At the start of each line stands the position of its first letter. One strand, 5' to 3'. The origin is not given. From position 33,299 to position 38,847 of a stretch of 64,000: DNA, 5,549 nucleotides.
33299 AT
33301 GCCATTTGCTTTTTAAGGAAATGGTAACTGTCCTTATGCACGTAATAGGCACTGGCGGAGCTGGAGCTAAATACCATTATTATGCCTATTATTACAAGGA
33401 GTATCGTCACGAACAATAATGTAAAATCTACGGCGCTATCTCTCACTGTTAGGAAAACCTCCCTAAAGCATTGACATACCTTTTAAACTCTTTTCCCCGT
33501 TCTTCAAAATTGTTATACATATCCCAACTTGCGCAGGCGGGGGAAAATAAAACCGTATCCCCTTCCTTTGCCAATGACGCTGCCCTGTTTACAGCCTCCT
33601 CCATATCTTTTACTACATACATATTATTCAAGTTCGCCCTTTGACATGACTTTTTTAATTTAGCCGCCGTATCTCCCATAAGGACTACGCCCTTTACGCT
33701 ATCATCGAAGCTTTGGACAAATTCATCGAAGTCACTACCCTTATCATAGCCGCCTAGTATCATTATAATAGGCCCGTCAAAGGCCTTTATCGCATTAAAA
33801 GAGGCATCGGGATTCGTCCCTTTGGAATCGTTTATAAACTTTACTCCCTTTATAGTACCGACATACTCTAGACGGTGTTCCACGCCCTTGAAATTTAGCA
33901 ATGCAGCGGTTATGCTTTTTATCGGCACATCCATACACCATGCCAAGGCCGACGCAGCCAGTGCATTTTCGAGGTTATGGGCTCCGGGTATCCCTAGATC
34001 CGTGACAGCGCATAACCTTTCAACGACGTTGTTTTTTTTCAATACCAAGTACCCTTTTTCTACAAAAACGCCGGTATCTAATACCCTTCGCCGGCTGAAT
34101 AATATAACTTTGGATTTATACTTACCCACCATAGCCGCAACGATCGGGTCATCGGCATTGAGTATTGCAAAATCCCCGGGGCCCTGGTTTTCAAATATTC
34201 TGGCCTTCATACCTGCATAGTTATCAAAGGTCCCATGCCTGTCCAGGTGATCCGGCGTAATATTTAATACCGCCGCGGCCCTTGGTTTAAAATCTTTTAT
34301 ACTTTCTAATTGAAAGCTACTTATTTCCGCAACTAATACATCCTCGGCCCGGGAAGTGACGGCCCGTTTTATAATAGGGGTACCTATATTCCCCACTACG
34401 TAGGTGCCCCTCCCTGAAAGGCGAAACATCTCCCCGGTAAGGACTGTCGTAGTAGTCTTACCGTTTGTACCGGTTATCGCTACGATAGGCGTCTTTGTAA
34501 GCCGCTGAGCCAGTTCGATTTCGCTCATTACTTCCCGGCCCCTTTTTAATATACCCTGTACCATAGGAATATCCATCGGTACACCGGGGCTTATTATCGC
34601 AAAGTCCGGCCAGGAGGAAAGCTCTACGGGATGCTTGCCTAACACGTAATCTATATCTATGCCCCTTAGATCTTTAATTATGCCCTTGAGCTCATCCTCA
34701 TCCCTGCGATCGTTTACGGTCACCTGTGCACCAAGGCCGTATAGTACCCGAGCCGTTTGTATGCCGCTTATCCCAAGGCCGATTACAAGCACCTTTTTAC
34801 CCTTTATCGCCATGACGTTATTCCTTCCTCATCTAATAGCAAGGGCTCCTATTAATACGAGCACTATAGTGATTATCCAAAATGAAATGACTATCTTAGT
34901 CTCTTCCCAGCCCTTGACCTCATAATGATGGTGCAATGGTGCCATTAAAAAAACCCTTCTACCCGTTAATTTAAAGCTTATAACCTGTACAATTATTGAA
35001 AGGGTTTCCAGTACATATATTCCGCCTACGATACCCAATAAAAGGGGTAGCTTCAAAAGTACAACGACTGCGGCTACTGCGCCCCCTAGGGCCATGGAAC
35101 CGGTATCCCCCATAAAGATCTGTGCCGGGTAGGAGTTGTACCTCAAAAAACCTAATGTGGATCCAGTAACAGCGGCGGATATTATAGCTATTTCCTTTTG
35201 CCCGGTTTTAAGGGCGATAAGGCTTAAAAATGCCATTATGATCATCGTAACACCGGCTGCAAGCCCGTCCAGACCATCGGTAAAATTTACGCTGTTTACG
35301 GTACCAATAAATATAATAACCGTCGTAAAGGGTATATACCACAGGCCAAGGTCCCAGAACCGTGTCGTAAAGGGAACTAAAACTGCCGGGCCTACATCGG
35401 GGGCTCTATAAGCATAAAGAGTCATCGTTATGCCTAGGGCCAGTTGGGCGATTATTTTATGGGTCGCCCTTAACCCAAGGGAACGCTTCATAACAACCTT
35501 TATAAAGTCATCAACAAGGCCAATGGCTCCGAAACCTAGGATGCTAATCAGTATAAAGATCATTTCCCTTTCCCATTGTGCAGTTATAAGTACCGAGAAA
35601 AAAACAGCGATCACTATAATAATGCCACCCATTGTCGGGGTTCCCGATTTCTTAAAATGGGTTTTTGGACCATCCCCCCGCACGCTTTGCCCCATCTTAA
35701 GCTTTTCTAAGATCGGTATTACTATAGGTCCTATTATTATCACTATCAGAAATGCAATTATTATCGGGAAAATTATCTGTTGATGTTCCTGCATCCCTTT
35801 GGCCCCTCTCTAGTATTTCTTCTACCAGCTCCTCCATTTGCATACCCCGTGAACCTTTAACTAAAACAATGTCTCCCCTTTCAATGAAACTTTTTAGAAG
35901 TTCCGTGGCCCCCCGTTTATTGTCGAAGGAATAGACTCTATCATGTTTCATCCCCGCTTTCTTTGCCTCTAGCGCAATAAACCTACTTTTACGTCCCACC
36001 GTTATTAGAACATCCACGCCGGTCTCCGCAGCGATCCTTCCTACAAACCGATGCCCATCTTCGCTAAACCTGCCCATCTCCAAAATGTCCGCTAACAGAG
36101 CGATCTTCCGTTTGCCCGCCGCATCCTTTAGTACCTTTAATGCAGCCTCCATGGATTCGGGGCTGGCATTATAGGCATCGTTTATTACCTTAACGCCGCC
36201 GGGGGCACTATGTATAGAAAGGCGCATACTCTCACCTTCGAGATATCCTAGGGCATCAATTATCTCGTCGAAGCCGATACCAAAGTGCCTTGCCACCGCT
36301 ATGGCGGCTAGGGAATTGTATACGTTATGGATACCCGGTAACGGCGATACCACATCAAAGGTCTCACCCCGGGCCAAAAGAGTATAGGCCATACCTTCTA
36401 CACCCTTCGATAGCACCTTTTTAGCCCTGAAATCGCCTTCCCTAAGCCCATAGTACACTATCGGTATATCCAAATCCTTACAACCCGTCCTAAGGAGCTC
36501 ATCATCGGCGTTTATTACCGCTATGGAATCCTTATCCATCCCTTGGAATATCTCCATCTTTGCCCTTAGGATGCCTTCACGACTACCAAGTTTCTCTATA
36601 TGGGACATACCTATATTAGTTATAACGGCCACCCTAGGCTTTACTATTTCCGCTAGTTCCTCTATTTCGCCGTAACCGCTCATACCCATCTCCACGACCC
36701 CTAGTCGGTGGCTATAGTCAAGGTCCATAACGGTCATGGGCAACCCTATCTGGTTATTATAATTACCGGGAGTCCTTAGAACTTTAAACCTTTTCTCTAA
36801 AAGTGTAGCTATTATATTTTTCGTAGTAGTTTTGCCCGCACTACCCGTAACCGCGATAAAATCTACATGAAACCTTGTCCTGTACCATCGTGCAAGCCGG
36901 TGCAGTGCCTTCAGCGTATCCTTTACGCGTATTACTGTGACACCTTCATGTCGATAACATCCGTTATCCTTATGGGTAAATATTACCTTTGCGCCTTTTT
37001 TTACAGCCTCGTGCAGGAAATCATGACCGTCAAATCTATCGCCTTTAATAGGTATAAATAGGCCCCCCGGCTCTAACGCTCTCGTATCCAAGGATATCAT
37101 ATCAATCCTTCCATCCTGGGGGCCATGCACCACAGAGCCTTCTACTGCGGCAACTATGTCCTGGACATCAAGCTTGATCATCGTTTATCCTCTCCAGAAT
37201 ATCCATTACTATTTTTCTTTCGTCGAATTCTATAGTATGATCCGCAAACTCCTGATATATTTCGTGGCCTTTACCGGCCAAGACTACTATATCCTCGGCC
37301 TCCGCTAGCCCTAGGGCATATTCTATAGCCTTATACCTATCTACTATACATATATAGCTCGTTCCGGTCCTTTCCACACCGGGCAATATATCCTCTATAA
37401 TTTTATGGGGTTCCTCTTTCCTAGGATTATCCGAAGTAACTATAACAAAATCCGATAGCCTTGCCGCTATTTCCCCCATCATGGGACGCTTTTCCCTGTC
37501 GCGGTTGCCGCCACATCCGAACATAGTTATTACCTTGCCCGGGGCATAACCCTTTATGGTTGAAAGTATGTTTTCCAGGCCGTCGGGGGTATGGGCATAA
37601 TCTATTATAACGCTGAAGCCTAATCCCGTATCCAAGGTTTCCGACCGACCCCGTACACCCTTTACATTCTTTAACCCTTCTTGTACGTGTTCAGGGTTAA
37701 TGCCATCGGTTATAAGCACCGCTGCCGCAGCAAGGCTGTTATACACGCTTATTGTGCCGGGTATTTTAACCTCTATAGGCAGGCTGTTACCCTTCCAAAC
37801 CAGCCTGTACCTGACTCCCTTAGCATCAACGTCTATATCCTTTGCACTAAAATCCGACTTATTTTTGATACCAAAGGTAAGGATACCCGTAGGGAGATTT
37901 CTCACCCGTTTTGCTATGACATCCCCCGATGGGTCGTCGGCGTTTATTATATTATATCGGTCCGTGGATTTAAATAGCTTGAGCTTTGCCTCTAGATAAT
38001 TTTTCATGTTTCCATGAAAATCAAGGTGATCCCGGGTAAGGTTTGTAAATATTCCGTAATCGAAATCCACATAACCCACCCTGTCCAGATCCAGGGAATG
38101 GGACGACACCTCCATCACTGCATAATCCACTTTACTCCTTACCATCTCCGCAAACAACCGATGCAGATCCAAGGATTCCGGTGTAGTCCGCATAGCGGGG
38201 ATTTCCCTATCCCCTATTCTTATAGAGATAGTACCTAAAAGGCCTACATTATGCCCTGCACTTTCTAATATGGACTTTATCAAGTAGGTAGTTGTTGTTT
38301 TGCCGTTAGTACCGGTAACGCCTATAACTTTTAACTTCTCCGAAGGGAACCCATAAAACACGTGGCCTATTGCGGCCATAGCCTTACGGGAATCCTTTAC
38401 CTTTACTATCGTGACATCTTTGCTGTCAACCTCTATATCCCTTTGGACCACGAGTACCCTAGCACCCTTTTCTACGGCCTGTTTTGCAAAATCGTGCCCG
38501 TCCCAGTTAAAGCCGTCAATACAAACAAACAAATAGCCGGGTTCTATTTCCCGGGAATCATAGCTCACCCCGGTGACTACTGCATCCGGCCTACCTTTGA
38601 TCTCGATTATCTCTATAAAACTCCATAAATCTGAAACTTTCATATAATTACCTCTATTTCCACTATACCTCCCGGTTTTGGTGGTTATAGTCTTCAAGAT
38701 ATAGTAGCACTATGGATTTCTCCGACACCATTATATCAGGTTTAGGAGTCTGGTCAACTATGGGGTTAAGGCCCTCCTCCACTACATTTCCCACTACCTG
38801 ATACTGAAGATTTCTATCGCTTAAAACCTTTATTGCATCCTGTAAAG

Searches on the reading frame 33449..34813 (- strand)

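Call 89: search_protein_families(library=pfam, proteins=[window:33449-34813:-], max_evalue=1e-8)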
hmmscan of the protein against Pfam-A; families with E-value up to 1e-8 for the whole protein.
window:33449-34813:- (454 aa): 3 families
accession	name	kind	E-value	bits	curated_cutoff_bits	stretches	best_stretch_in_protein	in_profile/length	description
PF08245.18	Mur_ligase_M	-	1.3e-33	117.1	24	1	113-291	1-200/200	Mur ligase middle domain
PF02875.26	Mur_ligase_C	-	1.9e-21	77.6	28.4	1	313-427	1-127/127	Mur ligase, glutamate ligase domain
PF21799.2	MurD-like_N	-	1.4e-10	41.7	27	1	6-96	1-87/88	Mur ligase MurD-like, N-terminal domain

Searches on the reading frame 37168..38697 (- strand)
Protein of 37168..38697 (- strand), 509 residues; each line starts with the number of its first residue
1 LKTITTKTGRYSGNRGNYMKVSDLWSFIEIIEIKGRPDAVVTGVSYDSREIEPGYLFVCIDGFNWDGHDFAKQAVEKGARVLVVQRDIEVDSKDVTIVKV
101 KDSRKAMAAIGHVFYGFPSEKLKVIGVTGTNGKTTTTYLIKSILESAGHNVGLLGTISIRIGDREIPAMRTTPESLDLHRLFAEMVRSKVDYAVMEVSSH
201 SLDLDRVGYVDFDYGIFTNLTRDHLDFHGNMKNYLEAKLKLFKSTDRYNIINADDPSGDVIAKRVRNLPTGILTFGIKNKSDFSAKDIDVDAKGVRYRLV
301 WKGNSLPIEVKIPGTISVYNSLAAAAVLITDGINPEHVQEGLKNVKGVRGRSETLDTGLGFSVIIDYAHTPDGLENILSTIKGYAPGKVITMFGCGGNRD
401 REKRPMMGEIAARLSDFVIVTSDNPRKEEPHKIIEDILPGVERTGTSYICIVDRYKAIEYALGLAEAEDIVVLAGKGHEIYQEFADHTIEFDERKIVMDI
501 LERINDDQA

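Call 89: search_protein_families(library=pfam, proteins=[window:37168-38697:-], max_evalue=1e-8)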
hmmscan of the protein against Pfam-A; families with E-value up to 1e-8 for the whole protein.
window:37168-38697:- (509 aa): 3 families
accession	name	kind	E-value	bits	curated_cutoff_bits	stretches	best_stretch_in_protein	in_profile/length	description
PF08245.18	Mur_ligase_M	-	7.4e-59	199.5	24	1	127-327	1-199/200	Mur ligase middle domain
PF02875.26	Mur_ligase_C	-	8.4e-33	114.3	28.4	1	350-477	1-127/127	Mur ligase, glutamate ligase domain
PF01225.30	Mur_ligase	-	7e-13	49.2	21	1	41-115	2-95/95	Mur ligase family, catalytic domain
